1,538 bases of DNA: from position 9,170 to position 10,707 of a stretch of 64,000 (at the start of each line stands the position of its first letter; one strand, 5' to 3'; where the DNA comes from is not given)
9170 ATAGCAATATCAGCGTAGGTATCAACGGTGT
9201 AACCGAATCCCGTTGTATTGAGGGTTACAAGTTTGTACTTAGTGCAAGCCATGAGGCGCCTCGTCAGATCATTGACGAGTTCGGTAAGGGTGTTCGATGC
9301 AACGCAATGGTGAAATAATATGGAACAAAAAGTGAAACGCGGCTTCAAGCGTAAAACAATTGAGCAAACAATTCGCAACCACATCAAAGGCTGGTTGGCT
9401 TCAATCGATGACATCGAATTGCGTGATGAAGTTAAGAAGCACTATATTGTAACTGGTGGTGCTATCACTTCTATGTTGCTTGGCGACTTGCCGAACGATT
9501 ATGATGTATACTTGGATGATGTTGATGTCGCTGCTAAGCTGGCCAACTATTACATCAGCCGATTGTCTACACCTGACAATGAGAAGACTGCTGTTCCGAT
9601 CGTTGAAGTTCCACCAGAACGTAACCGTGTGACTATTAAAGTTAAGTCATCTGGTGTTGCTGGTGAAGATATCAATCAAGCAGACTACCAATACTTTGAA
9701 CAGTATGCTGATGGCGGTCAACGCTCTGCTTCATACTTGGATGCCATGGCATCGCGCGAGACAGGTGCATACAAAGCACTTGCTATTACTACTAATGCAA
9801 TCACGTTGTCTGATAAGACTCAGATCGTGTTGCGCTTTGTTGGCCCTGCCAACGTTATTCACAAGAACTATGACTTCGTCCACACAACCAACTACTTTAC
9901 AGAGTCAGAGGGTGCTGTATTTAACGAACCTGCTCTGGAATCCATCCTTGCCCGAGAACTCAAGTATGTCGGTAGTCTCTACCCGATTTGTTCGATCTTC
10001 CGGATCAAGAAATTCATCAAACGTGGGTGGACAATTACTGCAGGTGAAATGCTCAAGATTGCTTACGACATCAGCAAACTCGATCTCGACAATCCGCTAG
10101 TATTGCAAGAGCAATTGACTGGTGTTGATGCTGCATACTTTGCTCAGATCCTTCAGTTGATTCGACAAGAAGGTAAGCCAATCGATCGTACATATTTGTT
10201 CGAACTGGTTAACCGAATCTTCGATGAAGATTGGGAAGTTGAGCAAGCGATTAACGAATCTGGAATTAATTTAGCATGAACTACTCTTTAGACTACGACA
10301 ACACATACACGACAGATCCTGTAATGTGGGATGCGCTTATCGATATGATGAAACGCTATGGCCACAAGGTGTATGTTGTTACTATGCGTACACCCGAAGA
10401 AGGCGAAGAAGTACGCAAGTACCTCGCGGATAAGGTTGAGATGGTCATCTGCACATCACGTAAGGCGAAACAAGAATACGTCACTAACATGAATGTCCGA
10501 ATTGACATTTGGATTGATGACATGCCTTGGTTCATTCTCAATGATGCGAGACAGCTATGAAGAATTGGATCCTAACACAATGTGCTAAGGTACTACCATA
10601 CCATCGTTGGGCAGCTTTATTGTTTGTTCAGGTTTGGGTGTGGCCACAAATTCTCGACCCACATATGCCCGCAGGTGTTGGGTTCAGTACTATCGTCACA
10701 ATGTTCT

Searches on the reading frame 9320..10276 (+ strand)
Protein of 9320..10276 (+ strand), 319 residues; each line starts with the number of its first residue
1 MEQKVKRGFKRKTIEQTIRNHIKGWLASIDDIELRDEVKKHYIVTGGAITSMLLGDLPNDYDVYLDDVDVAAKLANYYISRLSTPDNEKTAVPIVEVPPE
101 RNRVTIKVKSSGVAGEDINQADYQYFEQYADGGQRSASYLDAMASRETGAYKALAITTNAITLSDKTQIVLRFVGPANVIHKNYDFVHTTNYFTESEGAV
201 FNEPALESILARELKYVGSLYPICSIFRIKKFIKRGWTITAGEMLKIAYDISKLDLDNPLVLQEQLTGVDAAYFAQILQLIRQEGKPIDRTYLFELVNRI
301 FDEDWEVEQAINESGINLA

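Call 4: search_protein_families(library=ncbifam, proteins=[window:9320-10276:+], max_evalue=1)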
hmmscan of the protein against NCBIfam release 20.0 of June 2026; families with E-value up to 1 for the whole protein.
window:9320-10276:+ (319 aa): 0 families

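Call 6: search_protein_families(library=pfam, proteins=[window:9320-10276:+], max_evalue=1)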
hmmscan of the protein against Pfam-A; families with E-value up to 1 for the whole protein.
window:9320-10276:+ (319 aa): 1 family
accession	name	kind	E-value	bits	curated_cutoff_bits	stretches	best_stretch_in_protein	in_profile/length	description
PF01743.26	PolyA_pol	-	0.12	13.2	23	1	44-113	3-73/126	Poly A polymerase head domain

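Call 7: search_protein_families(library=phrogs, proteins=[window:9320-10276:+], max_evalue=0.1)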
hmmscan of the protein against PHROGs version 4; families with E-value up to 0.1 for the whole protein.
window:9320-10276:+ (319 aa): 7 families
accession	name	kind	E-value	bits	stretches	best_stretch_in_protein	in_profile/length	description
phrog_4400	-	unknown function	1.4e-48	166.6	1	10-303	2-248/248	-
phrog_18122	-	unknown function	2e-17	64.6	2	171-274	113-218/365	-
phrog_27100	-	unknown function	1.7e-10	41.5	2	219-265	149-195/386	-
phrog_16176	-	unknown function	1.2e-05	25.3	1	149-269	161-288/477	-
phrog_19951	-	unknown function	0.0061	16.9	0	253-292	223-262/288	-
phrog_37109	-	unknown function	0.0079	16.4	1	220-294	33-103/269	-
phrog_24565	-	unknown function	0.075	14.7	0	180-259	14-93/108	-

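Call 73: search_protein_families(library=padloc, proteins=[window:9320-10276:+], max_evalue=0.01)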
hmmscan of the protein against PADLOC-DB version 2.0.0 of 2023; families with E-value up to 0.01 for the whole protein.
window:9320-10276:+ (319 aa): 0 families

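Call 74: search_protein_families(library=ncbifam, proteins=[window:9320-10276:+], max_evalue=0.01)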
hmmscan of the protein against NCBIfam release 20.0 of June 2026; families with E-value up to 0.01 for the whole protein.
window:9320-10276:+ (319 aa): 0 families

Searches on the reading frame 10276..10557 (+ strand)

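Call 6: search_protein_families(library=pfam, proteins=[window:10276-10557:+], max_evalue=1)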
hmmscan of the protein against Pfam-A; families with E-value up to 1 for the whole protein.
window:10276-10557:+ (94 aa): 3 families
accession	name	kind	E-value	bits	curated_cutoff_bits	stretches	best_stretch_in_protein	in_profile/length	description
PF13439.12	Glyco_transf_4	-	0.0046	17.4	28.5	0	20-46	10-36/170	Glycosyltransferase Family 4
PF04015.17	DUF362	-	0.094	13.2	24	1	6-48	9-52/200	Domain of unknown function (DUF362)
PF23456.1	CSDE1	-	0.14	12.8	27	1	32-73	41-82/84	Cold shock domain-containing protein E1 CSD domain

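Call 7: search_protein_families(library=phrogs, proteins=[window:10276-10557:+], max_evalue=0.1)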
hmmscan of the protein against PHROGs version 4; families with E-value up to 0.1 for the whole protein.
window:10276-10557:+ (94 aa): 5 families
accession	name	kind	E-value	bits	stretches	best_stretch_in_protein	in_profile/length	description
phrog_4256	-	unknown function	6.8e-27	95.1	1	4-92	15-103/141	-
phrog_4919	-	unknown function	2.1e-21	76.8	1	2-89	8-96/126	-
phrog_420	-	unknown function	0.011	16.3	1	22-84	93-159/267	unknown function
phrog_415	-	other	0.02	15.6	1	20-84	68-148/218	polynucleotide kinase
phrog_21426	-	unknown function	0.056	14.5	0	8-42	67-100/123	-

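Call 73: search_protein_families(library=padloc, proteins=[window:10276-10557:+], max_evalue=0.01)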
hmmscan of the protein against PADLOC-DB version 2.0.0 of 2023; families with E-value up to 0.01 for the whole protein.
window:10276-10557:+ (94 aa): 0 families
